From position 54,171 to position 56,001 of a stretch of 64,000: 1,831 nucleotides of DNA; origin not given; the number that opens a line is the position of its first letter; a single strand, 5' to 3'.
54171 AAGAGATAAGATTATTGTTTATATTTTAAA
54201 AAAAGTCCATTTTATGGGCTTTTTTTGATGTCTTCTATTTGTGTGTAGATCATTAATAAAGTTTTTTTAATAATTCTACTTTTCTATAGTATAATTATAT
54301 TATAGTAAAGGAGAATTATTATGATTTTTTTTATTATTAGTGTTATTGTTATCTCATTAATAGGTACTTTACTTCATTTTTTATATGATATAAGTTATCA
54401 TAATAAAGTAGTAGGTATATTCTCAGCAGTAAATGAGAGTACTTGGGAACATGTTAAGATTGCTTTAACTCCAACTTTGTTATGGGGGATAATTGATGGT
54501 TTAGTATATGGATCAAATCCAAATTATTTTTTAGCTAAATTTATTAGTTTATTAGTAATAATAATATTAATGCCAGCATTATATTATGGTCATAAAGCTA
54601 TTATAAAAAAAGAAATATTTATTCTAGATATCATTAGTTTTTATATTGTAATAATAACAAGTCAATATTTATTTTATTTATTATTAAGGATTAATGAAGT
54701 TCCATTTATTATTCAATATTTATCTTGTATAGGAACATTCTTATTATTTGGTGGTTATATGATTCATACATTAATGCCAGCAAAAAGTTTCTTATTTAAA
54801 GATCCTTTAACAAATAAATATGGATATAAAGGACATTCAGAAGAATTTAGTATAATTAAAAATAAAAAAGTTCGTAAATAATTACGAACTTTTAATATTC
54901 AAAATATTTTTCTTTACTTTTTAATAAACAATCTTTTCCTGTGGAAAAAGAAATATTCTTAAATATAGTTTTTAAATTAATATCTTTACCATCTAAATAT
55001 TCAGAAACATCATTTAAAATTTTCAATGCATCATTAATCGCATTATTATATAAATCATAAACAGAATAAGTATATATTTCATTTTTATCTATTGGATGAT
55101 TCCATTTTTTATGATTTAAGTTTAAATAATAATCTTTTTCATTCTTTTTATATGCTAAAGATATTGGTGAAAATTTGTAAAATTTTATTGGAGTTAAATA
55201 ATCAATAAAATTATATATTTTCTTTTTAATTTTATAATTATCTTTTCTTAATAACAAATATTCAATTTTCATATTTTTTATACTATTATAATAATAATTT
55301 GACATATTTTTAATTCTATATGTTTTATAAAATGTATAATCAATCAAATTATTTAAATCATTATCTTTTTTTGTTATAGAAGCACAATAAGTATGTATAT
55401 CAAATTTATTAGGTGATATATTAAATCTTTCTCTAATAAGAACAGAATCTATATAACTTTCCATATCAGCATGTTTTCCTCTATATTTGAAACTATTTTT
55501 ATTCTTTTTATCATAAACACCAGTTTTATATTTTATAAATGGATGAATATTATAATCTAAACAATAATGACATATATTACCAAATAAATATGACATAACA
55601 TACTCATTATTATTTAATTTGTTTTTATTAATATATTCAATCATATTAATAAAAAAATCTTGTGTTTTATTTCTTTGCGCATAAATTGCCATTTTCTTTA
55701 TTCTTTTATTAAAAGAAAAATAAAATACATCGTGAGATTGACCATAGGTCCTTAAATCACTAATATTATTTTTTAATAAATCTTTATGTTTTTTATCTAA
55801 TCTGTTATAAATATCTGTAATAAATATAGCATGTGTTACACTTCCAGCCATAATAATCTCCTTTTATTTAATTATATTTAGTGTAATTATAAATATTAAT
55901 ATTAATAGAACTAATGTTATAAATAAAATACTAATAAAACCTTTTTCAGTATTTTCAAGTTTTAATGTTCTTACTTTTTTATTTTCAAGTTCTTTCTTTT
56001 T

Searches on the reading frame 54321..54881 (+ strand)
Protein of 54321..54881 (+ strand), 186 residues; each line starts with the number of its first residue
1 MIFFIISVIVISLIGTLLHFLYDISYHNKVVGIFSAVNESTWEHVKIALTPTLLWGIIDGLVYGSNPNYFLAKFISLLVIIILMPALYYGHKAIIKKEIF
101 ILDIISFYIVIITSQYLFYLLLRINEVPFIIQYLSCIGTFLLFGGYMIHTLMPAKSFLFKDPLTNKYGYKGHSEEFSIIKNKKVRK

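Call 13: search_protein_families(library=pfam, proteins=[window:54321-54881:+], max_evalue=0.01)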
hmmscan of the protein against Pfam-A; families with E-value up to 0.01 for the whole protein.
window:54321-54881:+ (186 aa): 1 family
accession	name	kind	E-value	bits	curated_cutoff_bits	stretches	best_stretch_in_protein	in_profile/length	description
PF20122.4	DUF6512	-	3.3e-23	83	26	1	4-168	13-180/181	Family of unknown function (DUF6512)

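Call 15: find_encoding_contigs(protein=window:54321-54881:+, flank=5000, max_places=10)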
Protein window:54321-54881:+ (186 aa): 22 contigs read that carry it; 10 places shown.
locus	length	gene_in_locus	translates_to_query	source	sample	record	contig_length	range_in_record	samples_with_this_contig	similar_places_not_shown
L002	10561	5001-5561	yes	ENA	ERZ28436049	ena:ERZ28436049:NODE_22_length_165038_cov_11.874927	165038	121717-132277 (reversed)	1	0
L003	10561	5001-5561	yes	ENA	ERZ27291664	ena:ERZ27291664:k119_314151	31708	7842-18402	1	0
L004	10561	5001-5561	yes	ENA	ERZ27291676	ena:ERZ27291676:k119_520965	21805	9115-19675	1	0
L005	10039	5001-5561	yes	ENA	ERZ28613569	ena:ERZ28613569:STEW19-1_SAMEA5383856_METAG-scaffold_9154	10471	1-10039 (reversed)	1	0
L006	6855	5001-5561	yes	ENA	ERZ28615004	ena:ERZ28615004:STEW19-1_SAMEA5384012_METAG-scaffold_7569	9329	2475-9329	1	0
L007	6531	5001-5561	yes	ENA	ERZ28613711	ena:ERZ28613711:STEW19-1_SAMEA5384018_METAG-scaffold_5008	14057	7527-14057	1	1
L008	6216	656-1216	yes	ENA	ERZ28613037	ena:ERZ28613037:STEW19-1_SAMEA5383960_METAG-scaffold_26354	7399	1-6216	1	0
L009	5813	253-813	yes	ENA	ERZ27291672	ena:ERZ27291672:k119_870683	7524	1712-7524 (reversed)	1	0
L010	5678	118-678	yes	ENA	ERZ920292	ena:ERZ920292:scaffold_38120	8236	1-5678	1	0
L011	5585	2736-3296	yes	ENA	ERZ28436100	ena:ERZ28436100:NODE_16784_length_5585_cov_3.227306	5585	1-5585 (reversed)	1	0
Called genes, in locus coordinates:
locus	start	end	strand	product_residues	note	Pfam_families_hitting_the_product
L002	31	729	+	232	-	-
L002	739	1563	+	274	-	PF19293:CdaA_N, PF02457:DAC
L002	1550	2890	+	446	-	PF07949:YbbR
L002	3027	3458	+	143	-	PF00572:Ribosomal_L13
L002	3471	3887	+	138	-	PF00380:Ribosomal_S9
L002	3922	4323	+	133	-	PF07467:BLIP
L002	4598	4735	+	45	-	-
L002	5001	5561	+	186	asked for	PF20122:DUF6512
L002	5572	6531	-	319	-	PF00882:Zn_dep_PLPC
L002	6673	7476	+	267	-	PF00142:Fer4_NifH (weak), PF01656:CbiA, PF02374:ArsA_ATPase, PF06564:CBP_BcsQ, PF09140:MipZ (faint), PF10609:ParA, PF13614:AAA_31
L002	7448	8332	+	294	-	PF02195:ParB_N, PF17762:HTH_ParB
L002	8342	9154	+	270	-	PF21088:MS_channel_1st, PF00924:MS_channel_2nd, PF21082:MS_channel_3rd (weak)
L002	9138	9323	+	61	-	PF06107:DUF951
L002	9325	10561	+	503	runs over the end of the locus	PF03806:ABG_transport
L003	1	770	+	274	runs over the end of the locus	PF19293:CdaA_N, PF02457:DAC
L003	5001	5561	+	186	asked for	PF20122:DUF6512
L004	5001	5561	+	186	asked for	PF20122:DUF6512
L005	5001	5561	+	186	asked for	PF20122:DUF6512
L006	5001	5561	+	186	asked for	PF20122:DUF6512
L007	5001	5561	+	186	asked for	PF20122:DUF6512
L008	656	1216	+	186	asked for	PF20122:DUF6512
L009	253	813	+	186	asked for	PF20122:DUF6512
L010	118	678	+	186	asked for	PF20122:DUF6512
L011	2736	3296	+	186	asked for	PF20122:DUF6512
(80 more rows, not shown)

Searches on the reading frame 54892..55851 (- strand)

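Call 13: search_protein_families(library=pfam, proteins=[window:54892-55851:-], max_evalue=0.01)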
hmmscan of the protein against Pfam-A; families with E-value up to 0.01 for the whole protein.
window:54892-55851:- (319 aa): 1 family
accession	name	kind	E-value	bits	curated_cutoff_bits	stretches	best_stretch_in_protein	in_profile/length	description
PF00882.24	Zn_dep_PLPC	-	3.3e-09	37.4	26.8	1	6-179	1-158/167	Zinc dependent phospholipase C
